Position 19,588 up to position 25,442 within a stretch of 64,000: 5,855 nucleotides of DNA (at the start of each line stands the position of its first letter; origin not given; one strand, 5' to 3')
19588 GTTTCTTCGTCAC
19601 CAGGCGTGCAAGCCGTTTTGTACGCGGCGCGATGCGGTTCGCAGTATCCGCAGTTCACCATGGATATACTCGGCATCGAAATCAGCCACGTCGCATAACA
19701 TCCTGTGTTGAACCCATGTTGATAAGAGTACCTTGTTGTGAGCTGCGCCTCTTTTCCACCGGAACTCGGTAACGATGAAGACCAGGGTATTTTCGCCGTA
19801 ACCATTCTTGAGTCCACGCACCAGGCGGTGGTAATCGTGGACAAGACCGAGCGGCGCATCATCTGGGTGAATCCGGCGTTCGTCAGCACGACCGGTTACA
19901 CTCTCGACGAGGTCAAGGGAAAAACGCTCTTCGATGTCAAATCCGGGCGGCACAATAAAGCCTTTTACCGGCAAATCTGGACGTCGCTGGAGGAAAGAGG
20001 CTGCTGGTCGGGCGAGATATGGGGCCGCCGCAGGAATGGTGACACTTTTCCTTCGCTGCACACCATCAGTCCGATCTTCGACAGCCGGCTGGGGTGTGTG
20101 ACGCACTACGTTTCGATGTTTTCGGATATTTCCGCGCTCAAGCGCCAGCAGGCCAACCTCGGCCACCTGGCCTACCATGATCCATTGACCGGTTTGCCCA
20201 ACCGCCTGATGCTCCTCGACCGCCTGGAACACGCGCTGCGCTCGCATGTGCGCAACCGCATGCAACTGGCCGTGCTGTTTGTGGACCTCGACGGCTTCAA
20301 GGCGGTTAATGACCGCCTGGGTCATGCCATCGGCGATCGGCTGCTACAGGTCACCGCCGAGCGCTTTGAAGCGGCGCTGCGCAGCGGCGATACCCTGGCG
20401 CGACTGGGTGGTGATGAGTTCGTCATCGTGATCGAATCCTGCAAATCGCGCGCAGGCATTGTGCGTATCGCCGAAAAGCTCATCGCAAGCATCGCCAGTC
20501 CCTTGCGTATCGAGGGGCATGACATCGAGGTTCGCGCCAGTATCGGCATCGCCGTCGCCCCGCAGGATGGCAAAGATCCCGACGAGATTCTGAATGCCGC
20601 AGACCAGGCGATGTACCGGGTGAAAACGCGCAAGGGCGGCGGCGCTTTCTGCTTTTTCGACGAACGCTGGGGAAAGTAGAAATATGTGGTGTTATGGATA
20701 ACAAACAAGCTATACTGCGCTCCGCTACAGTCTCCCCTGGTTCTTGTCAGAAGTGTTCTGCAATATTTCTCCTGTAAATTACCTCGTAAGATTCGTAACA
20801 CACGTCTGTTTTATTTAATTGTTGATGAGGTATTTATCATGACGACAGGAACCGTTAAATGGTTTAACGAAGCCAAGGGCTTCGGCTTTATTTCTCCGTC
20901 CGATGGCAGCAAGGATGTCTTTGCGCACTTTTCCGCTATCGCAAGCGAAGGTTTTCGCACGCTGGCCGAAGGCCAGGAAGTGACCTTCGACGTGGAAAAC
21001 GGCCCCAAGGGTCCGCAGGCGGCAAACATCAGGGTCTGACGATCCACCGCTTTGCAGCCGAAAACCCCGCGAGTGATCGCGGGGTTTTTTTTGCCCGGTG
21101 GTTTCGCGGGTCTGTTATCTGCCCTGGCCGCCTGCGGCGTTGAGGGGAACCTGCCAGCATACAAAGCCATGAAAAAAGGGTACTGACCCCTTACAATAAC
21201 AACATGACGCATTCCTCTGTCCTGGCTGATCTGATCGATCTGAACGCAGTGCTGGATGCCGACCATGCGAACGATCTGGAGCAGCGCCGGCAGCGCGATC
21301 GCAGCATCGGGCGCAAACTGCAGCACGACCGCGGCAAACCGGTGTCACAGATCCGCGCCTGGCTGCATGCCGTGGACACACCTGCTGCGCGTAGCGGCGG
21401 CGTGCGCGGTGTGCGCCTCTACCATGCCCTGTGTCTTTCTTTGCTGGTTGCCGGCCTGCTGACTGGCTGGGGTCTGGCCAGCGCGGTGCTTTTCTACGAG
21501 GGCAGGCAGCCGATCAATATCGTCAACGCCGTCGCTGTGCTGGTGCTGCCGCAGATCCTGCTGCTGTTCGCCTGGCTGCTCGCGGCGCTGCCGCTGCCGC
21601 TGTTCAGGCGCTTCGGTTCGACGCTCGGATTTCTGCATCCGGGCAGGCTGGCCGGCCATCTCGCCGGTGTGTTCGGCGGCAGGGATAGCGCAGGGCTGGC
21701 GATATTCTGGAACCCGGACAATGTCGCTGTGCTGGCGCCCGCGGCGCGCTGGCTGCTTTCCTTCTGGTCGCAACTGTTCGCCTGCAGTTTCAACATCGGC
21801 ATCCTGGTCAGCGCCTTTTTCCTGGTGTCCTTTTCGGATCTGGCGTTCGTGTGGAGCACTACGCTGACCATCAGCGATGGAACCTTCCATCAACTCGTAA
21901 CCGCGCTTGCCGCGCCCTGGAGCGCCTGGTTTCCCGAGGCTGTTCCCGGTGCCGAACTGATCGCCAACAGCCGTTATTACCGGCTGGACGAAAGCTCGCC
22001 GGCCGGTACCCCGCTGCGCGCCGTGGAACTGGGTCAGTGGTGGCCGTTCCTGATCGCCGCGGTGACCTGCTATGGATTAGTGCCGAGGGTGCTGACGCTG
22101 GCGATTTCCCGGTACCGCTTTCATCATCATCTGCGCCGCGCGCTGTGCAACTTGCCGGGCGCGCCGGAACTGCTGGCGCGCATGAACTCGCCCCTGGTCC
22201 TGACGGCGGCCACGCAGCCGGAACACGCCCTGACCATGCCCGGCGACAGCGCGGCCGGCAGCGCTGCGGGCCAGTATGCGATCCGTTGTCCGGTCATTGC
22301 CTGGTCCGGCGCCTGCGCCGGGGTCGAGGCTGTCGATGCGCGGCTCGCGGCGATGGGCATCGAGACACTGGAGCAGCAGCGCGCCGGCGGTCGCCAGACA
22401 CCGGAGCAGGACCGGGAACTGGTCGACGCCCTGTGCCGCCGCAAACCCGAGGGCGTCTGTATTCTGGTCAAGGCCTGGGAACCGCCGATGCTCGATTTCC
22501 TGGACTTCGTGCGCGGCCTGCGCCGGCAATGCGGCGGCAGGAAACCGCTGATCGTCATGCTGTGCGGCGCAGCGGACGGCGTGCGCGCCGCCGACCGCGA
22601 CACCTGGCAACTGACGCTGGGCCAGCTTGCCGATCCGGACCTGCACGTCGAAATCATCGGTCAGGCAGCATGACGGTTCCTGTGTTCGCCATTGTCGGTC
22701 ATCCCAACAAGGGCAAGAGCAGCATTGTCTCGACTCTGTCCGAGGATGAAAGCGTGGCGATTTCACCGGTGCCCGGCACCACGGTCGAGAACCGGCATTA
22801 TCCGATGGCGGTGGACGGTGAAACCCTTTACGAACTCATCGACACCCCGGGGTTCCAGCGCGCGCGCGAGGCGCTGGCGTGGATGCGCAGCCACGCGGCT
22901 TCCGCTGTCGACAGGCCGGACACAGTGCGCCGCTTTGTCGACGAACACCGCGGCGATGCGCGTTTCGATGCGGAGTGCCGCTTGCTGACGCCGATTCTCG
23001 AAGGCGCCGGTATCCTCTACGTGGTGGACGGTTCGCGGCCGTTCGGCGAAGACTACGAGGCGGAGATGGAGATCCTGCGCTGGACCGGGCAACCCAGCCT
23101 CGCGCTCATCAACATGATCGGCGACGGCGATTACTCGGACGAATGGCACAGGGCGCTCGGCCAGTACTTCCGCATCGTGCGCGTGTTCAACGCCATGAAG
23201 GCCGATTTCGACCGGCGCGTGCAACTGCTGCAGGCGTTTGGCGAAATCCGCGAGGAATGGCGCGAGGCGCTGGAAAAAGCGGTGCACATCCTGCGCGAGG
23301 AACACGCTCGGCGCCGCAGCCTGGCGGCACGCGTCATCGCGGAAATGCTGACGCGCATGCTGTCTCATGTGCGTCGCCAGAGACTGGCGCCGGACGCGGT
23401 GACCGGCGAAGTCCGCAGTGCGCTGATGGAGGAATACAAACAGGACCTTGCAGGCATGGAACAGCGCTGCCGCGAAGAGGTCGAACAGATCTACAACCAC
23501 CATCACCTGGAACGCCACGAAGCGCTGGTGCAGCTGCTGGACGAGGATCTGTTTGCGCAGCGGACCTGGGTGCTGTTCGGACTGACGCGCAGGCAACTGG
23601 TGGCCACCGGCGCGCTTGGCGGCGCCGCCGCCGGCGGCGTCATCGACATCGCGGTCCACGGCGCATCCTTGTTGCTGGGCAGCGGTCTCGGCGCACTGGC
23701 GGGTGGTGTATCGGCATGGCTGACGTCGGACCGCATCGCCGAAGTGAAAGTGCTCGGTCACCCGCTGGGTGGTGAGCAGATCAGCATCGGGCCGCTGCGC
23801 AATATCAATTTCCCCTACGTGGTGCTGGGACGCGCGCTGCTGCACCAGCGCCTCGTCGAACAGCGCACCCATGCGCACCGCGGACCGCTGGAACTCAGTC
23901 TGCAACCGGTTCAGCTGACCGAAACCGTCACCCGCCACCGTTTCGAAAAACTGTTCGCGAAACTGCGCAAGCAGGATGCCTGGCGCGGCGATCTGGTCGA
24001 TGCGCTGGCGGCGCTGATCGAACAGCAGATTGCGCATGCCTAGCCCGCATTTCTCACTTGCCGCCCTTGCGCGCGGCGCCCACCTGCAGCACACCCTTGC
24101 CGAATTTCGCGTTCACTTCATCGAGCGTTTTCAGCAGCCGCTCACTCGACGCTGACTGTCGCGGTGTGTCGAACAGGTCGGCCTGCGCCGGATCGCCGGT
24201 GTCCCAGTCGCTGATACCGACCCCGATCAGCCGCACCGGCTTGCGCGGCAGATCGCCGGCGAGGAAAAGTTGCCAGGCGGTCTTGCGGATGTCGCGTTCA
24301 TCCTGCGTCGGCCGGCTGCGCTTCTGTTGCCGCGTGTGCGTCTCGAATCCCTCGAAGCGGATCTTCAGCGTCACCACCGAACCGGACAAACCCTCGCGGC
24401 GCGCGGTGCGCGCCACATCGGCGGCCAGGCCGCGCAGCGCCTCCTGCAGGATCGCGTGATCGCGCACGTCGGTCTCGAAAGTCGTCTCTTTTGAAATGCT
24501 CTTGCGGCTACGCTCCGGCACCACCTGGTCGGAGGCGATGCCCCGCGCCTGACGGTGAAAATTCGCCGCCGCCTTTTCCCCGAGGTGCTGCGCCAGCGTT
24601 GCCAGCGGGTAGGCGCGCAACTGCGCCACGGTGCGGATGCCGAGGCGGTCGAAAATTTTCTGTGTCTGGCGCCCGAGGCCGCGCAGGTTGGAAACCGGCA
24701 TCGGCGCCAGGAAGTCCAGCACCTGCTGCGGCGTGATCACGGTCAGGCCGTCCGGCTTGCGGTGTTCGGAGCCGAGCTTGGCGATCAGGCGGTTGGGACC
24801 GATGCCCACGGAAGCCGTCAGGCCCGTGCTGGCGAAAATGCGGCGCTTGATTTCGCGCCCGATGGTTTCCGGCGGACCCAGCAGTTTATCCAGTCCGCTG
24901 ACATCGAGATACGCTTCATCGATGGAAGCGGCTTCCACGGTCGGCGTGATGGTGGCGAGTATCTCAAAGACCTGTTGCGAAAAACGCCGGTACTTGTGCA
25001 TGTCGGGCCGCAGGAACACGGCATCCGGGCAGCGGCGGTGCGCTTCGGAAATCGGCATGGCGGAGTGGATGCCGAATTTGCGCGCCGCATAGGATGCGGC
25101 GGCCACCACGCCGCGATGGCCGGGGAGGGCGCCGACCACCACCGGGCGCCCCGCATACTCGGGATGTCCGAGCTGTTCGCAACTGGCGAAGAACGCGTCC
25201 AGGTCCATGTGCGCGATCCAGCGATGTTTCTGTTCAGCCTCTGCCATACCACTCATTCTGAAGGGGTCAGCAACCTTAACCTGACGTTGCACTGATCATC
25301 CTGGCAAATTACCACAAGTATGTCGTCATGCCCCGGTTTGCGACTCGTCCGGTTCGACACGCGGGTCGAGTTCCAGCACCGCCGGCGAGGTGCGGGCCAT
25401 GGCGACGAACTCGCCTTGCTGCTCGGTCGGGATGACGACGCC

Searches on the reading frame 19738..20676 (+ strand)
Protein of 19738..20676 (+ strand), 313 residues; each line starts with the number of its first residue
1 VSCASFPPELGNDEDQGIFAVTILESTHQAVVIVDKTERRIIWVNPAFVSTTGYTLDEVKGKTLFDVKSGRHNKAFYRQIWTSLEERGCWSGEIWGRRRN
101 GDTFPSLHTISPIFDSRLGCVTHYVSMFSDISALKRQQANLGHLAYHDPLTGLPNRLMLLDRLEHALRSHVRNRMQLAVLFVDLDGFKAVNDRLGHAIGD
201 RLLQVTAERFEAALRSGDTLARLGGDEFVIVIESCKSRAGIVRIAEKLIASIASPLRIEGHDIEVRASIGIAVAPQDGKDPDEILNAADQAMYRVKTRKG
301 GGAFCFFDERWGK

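Call 29: search_protein_families(library=pfam, proteins=[window:19738-20676:+], max_evalue=0.00001)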
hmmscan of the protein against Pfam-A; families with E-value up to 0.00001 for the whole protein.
window:19738-20676:+ (313 aa): 6 families
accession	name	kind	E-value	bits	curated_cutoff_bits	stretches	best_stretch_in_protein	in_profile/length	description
PF00990.26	GGDEF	-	2.8e-48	164.2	23.8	1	145-299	1-158/161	Diguanylate cyclase, GGDEF domain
PF13426.13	PAS_9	-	5.6e-16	59.1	27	1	30-132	3-102/103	PAS domain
PF00989.32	PAS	-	2.3e-11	44.2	22.6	1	22-127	5-109/113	PAS fold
PF13188.13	PAS_8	-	2.6e-08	33.9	21.8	1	22-71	5-53/65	PAS domain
PF08448.16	PAS_4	-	3.6e-07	30.8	23.1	1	24-135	1-109/110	PAS fold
PF08447.18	PAS_3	-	6.2e-07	30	25.6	1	42-117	2-79/89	PAS fold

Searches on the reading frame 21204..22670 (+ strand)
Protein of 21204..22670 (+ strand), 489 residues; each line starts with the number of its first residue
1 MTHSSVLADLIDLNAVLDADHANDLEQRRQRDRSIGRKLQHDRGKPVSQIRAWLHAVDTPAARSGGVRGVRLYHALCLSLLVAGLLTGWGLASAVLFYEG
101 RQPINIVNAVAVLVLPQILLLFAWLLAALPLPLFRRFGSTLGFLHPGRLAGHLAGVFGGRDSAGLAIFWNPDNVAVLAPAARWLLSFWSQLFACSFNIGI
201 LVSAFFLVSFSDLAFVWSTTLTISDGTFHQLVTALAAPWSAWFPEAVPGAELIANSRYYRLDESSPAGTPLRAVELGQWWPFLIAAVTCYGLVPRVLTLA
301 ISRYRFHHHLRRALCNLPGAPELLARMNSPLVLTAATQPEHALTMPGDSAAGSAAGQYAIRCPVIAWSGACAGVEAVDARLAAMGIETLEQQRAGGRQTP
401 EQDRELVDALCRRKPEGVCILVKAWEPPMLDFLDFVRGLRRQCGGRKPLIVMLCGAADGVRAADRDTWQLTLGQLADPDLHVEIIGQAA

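Call 29: search_protein_families(library=pfam, proteins=[window:21204-22670:+], max_evalue=0.00001)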
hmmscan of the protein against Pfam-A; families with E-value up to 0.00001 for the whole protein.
window:21204-22670:+ (489 aa): 1 family
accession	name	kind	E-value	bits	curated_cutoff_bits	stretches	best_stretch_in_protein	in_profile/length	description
PF11067.13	DUF2868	-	7e-58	197.1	26.8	1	178-476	21-314/315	Protein of unknown function (DUF2868)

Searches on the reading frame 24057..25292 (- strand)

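Call 29: search_protein_families(library=pfam, proteins=[window:24057-25292:-], max_evalue=0.00001)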
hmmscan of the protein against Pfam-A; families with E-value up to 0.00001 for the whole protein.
window:24057-25292:- (412 aa): 4 families
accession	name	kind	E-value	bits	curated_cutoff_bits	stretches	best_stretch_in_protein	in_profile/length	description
PF00817.25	IMS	-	3e-51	173.6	23.2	1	30-175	2-147/148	impB/mucB/samB family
PF11799.13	IMS_C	-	3.3e-28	98.7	20.7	1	263-373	1-109/109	impB/mucB/samB family C-terminal domain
PF21999.2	IMS_HHH_1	-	1.8e-08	35.1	27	1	202-252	2-52/53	DNA polymerase-iota, thumb domain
PF21704.3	POLH-Rev1_HhH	-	1.9e-07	31.6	27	1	198-252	1-56/56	DNApol eta/Rev1, HhH motif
